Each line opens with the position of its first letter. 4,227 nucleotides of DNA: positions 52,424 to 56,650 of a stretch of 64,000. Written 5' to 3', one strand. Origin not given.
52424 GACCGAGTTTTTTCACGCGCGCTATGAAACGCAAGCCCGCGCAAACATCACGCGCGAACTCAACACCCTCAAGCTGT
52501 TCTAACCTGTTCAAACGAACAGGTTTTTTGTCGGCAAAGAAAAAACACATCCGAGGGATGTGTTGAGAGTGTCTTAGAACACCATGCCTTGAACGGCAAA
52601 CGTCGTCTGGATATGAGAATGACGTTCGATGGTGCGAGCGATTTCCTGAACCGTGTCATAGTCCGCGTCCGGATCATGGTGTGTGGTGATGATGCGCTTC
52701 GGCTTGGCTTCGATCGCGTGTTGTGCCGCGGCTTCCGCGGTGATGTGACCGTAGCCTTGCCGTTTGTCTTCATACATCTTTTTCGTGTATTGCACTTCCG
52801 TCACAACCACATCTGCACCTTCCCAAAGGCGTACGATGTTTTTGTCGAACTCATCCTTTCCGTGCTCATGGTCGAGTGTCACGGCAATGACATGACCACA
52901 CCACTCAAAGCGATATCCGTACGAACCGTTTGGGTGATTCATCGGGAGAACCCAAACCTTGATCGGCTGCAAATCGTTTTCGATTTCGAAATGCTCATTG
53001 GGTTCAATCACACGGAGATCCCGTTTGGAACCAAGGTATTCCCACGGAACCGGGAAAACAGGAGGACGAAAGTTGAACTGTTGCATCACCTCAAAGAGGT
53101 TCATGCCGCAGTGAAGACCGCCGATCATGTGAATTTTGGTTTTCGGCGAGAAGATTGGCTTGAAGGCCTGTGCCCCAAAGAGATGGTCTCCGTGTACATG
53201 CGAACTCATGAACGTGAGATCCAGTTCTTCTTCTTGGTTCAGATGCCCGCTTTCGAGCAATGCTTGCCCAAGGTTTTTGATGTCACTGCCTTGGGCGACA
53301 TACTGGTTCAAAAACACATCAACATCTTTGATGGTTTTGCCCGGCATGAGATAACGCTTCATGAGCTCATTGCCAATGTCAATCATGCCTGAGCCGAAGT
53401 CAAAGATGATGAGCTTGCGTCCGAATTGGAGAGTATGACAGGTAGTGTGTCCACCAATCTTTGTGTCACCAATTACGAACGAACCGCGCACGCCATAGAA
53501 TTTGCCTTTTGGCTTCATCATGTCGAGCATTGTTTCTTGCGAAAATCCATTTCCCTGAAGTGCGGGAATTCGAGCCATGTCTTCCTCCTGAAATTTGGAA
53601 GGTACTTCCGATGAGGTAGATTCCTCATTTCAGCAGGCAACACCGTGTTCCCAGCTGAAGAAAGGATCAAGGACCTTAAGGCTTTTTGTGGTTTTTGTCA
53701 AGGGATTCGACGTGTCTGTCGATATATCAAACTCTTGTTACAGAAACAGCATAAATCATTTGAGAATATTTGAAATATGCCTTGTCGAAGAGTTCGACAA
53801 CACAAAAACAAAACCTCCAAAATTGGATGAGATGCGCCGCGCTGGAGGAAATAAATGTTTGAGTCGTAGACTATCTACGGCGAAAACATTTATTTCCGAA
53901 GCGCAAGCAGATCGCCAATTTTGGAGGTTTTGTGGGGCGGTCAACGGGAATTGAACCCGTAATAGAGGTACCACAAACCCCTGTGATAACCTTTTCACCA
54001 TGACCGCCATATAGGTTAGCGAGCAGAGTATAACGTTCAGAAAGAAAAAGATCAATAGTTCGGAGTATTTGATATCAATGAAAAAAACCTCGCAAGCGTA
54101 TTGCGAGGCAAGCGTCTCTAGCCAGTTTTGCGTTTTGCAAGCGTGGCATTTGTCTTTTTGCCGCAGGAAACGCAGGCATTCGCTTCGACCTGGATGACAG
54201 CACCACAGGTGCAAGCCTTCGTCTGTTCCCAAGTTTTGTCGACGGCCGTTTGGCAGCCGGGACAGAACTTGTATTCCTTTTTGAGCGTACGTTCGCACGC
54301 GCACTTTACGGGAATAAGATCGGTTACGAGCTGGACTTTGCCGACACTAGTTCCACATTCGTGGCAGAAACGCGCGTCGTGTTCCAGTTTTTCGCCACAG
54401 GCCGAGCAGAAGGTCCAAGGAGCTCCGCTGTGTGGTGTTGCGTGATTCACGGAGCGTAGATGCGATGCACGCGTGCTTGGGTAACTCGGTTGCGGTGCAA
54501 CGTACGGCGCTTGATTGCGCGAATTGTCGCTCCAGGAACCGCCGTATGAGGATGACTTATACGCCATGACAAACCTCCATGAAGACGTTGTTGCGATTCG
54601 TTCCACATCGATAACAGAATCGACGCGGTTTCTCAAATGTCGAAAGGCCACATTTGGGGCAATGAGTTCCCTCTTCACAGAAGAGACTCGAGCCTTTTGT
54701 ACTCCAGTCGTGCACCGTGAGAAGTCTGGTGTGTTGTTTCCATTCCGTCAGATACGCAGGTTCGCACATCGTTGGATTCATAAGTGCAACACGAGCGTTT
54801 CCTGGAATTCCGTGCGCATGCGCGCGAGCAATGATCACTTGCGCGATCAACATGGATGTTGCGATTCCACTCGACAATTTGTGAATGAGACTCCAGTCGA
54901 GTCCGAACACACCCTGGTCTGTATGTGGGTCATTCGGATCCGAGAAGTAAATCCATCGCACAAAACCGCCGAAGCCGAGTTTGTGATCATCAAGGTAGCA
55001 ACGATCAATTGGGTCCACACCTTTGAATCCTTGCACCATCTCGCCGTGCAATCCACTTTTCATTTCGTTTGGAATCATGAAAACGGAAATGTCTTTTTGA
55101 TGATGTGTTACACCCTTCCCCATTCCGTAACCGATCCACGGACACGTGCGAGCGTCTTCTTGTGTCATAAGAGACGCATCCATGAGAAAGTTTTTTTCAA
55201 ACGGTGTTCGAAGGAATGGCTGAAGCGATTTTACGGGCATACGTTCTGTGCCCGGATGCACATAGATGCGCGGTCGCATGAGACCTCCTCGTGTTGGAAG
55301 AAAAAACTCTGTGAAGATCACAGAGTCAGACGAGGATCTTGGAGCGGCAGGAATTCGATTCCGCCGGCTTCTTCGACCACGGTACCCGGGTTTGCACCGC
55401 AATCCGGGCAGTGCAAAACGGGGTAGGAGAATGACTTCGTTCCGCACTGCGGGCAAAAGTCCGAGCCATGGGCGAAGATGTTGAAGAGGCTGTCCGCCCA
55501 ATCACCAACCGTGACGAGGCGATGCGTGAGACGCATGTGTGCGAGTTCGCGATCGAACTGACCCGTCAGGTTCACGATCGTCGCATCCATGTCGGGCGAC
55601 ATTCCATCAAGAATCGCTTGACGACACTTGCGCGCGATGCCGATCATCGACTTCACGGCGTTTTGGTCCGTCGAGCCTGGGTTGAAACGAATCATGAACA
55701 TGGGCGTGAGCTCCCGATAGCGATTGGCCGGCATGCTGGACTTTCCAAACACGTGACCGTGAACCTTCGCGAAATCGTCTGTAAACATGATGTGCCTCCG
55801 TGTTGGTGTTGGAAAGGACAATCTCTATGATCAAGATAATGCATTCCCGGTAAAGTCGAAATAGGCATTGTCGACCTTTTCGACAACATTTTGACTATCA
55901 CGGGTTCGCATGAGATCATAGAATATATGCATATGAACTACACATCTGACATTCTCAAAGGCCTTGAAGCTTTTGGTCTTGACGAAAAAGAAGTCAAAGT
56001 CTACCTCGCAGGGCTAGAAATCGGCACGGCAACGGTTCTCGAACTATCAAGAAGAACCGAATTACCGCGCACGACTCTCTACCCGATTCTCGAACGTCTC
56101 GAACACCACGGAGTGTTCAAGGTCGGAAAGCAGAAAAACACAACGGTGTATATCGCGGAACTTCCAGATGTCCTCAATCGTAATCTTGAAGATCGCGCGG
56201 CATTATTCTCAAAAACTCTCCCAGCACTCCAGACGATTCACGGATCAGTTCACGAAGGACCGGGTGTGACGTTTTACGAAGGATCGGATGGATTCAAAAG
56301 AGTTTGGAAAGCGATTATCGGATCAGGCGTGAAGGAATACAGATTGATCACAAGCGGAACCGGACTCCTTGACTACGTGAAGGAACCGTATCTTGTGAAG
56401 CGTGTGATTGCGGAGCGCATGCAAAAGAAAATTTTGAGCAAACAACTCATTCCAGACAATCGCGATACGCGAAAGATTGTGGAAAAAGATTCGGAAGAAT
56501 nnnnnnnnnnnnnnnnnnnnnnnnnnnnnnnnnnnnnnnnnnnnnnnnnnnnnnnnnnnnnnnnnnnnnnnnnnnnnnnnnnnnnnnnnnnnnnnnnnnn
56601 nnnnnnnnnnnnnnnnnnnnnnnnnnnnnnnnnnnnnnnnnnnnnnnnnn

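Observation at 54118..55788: GC-rich three-gene operon in which every protein ends in, or consists of, CxxC...CxxC zinc ribbons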

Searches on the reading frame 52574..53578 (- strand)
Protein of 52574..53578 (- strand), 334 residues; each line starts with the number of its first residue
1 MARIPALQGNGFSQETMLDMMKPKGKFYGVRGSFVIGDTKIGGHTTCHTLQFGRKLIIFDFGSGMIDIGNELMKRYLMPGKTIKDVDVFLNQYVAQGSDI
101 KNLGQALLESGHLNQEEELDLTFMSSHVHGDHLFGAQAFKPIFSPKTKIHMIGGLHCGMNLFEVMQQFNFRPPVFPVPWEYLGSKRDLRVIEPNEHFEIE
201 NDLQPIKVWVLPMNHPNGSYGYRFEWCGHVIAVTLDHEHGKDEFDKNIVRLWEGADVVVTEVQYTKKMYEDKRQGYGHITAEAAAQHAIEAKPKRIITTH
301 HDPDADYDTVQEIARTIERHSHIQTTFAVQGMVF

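Call 55: search_protein_families(library=pfam, proteins=[window:52574-53578:-], max_evalue=0.01)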
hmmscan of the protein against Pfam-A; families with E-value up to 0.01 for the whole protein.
window:52574-53578:- (334 aa): 2 families
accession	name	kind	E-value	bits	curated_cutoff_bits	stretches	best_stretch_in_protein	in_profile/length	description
PF12706.13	Lactamase_B_2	-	6.5e-11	42.7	27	1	119-301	31-200/200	Beta-lactamase superfamily domain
PF00753.33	Lactamase_B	-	0.00026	21.5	22.7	1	126-204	50-120/196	Metallo-beta-lactamase superfamily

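Call 56: search_solved_structures(query=window:52574-53578:-, max_evalue=0.01)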
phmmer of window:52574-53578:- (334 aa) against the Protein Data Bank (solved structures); distinct sequences matched with E-value up to 0.01: 1.
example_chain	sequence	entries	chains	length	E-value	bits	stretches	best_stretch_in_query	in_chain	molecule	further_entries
2cbn_A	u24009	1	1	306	0.0026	20.2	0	118-225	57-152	RIBONUCLEASE Z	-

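Call 58: search_protein_families(library=ncbifam, proteins=[window:52574-53578:-], max_evalue=0.01)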
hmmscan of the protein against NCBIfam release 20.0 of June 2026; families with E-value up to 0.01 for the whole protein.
window:52574-53578:- (334 aa): 8 families
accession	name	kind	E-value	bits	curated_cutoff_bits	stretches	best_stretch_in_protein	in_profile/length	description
TIGR02651.1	RNase_Z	equivalog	4.8e-11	42.3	292.95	2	246-327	214-297/302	ribonuclease Z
NF000801.0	PRK00055.1-3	equivalog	4.9e-11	42.2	252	1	245-321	216-292/307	ribonuclease Z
NF000800.0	PRK00055.1-1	equivalog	7.2e-08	31.8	398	1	247-315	218-285/305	ribonuclease Z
NF041851.1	cyc_nuc_deg_phdiest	equivalog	9.6e-08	31.7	400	1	201-316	127-236/253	cyclic nucleotide-degrading phosphodiesterase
NF000805.0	PRK00055.2-3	equivalog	1.8e-06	27.5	416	1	247-317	214-281/307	ribonuclease Z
TIGR02649.1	true_RNase_BN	exception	8.6e-06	25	563.7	0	249-315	219-284/304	ribonuclease BN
NF002558.0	PRK02126.1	subfamily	5.2e-05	22.4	315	1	231-321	245-332/345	ribonuclease Z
NF000804.0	PRK00055.2-1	equivalog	0.0018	17.4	402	1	246-315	213-279/306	ribonuclease Z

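Call 96: search_protein_families(library=padloc, proteins=[window:52574-53578:-], max_evalue=0.01)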
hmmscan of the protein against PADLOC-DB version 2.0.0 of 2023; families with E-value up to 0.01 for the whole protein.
window:52574-53578:- (334 aa): 0 families

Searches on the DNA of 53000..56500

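Call 66: search_rna_families(source=window, start=53000, end=56500, threshold=evalue, max_evalue=1)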
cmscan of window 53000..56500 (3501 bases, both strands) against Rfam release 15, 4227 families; matches with E-value up to 1: 2.
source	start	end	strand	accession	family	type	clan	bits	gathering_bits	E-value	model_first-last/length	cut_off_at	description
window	53936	54007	-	RF00005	tRNA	Gene; tRNA;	CL00001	57.4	29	5e-11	1-71/71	no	tRNA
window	53935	54007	+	RF04354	Plastid-ycf2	Cis-reg;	-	26.3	65.7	0.02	1-75/75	no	Plastid-ycf2 5UTR RNA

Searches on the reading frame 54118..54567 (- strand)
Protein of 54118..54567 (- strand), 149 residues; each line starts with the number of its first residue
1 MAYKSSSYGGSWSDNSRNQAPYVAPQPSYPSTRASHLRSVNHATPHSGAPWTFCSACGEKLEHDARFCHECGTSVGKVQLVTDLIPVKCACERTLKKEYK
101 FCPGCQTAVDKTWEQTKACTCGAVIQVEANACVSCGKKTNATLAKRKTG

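Call 6: search_protein_families(library=pfam, proteins=[window:54118-54567:-], max_evalue=1)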
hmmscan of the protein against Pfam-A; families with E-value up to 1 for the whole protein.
window:54118-54567:- (149 aa): 12 families
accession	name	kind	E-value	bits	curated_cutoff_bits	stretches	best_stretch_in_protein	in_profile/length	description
PF12773.13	DZR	-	9.2e-12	45.4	27.3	2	90-136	3-45/45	Double zinc ribbon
PF13240.11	Zn_Ribbon_1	-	6.8e-08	32.5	25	2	53-74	1-22/23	zinc-ribbon domain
PF13248.11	Zn_ribbon_3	-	3.6e-07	29.9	27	2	54-73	5-24/26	zinc-ribbon domain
PF17032.10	Zn_ribbon_15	-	1.5e-06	29.3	28.9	2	51-72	52-73/73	zinc-ribbon family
PF24460.1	DUF7575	-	6.2e-05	22.7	28.5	1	54-75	6-27/28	Domain of unknown function (DUF7575)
PF18912.6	DZR_2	-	0.00039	20.6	27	1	52-76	22-47/56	Double zinc ribbon domain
PF24463.1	DUF7577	-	0.012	15.6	28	1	54-73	5-24/27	Domain of unknown function (DUF7577)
PF00130.28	C1_1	-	0.023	15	26.5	1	52-75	12-38/53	Phorbol esters/diacylglycerol binding domain (C1 domain)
PF14803.11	Zn_ribbon_Nudix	-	0.041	14.2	25.6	1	53-63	2-12/34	Nudix N-terminal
PF07191.17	Zn_ribbon_6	-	0.053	14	25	1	102-139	3-39/67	Double zinc ribbon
PF14502.12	HTH_41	-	0.22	11.4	25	1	57-79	2-24/48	Helix-turn-helix domain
PF10005.14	Zn_ribbon_DZR_6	-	0.36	12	23.4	0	54-88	4-38/93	zinc-ribbon domain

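Call 7: search_protein_families(library=padloc, proteins=[window:54118-54567:-], max_evalue=1)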
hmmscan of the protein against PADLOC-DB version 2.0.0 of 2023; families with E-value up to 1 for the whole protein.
window:54118-54567:- (149 aa): 0 families

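Call 8: search_protein_families(library=phrogs, proteins=[window:54118-54567:-], max_evalue=1)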
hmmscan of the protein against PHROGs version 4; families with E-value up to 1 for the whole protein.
window:54118-54567:- (149 aa): 9 families
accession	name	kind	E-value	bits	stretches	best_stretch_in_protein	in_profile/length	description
phrog_2546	-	unknown function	1.5e-05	26.3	1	53-82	2-31/180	-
phrog_38469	-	unknown function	3.8e-05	24.5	1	25-106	188-260/272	-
phrog_10714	-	unknown function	0.00036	21.8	1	43-74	65-98/109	-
phrog_19315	-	unknown function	0.021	14.9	1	55-73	288-309/348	-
phrog_10292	-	unknown function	0.039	14.9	1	52-77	4-28/136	-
phrog_9700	-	unknown function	0.1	12.5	0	52-105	7-60/483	-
phrog_16989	-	moron, auxiliary metabolic gene and host takeover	0.22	12.6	1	52-73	7-28/122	membrane protein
phrog_11472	-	unknown function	0.36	12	1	111-140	49-79/81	-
phrog_6586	-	unknown function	0.56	11.1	0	53-76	5-28/129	-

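Call 9: search_protein_families(library=ncbifam, proteins=[window:54118-54567:-], max_evalue=1)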
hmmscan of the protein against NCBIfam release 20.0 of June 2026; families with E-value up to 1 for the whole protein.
window:54118-54567:- (149 aa): 3 families
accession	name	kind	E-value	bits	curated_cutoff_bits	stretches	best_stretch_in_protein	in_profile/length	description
NF049953.1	ribbon_DG_selen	exception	0.021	14.7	130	1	37-74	133-170/172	zinc ribbon-containing (seleno)protein DG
NF001605.0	PRK00398.1-2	equivalog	0.15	12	63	0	99-123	2-26/43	DNA-directed RNA polymerase subunit P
NF045510.1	4Cys_prefix_kin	domain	0.17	12.2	24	1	64-74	15-25/26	4-Cys prefix domain-containing protein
